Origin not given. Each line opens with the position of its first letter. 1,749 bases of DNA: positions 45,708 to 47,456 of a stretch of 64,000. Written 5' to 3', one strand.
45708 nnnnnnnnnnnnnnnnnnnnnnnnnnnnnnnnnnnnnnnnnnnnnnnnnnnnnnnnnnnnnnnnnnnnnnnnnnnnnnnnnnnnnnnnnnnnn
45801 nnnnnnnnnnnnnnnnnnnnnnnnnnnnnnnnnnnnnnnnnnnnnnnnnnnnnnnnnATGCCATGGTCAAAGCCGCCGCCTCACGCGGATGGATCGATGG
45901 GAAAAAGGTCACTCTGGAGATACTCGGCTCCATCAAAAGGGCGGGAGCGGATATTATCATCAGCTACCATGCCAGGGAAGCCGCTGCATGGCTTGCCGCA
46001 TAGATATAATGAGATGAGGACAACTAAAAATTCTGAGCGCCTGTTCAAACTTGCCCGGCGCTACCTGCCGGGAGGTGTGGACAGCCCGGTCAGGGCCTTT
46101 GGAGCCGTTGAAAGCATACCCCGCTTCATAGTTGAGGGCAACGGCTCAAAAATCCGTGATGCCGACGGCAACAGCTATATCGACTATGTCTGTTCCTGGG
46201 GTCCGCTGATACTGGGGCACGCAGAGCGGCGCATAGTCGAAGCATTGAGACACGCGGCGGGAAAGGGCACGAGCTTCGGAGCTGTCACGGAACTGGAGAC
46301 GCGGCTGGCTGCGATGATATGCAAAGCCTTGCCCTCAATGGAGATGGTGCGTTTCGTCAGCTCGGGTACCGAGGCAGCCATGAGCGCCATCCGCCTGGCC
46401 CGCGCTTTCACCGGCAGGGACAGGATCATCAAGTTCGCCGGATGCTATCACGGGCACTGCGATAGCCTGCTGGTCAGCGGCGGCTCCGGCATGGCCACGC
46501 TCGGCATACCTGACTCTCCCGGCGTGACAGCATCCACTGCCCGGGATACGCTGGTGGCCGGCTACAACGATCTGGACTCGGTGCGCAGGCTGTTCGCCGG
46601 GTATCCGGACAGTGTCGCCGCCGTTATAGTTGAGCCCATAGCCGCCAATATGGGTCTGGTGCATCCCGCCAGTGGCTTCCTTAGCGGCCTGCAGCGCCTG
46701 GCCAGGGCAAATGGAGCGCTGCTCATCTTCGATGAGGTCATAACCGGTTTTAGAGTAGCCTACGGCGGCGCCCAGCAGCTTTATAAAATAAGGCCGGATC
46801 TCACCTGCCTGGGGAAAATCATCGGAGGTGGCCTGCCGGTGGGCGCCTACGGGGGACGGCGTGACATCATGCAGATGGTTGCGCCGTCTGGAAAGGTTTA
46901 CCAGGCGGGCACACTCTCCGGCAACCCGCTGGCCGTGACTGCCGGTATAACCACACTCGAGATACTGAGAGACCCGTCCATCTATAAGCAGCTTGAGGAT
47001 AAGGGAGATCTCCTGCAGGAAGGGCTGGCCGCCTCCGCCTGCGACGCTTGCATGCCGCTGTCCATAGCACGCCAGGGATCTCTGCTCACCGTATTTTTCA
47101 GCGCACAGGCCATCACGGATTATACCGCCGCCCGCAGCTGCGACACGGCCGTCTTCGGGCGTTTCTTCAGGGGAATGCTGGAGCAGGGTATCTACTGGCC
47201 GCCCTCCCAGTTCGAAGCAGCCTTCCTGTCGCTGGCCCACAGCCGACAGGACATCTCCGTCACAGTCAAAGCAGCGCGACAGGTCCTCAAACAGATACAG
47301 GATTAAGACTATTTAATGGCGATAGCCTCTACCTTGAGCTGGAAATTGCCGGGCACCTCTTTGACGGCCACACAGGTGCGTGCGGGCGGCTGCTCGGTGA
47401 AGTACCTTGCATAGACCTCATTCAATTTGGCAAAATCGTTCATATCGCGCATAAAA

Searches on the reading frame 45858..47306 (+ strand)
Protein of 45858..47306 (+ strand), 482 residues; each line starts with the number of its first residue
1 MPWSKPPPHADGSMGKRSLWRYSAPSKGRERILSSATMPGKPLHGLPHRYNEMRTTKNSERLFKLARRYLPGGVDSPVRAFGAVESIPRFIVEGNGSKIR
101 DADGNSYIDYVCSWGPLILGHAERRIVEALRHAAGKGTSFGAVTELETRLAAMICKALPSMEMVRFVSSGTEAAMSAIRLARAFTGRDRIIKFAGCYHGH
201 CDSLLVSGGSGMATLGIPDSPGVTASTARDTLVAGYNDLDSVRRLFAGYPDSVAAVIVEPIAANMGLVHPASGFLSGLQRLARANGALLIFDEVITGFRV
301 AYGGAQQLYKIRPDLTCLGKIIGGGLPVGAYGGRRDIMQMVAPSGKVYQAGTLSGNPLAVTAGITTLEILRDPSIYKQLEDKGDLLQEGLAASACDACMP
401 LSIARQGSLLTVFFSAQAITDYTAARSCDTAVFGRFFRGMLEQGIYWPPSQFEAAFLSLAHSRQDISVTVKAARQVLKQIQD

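Call 83: search_protein_families(library=ncbifam, proteins=[window:45858-47306:+], max_evalue=1e-40)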
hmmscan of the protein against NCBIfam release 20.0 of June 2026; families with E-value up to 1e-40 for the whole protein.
window:45858-47306:+ (482 aa): 12 families
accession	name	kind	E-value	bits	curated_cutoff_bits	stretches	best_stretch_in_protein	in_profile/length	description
NF000818.0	PRK00062.1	subfamily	7.9e-191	634.4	398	1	56-481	3-428/429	glutamate-1-semialdehyde 2,1-aminomutase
TIGR00713.1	hemL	equivalog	6.4e-181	601.6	527.3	1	59-479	2-422/423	glutamate-1-semialdehyde 2,1-aminomutase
NF009055.0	PRK12389.1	equivalog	3.3e-160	533.4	637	1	56-481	3-429/431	glutamate-1-semialdehyde 2,1-aminomutase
NF001864.0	PRK00615.1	equivalog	7.9e-114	380.6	706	1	57-479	5-428/433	glutamate-1-semialdehyde aminotransferase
NF041362.1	GntE_guanitoxin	equivalog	3.8e-95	318.9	525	1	56-469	5-425/426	guanitoxin biosynthesis PLP-dependent transaminase GntE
NF004856.0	PRK06209.1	equivalog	4.1e-71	239.8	486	1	54-477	6-413/450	glutamate-1-semialdehyde 2,1-aminomutase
NF005453.0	PRK07046.1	subfamily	1.6e-53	181.9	425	1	86-480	56-451/453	transaminase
TIGR00707.1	argD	subfamily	2.4e-47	161.6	410.05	1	90-421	12-336/381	acetylornithine/succinylornithine family transaminase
NF005993.0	PRK08117.1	subfamily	9.4e-45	153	574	1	91-391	29-344/433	aspartate aminotransferase family protein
NF006368.0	PRK08593.1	equivalog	1.9e-43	148.8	570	1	89-390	28-345/448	aspartate aminotransferase family protein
NF004426.0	PRK05769.1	equivalog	5.7e-43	147.3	552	0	250-395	219-360/441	acetyl ornithine aminotransferase family protein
NF002985.0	PRK03715.1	equivalog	7.3e-43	146.7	568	1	87-393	17-317/395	acetylornithine transaminase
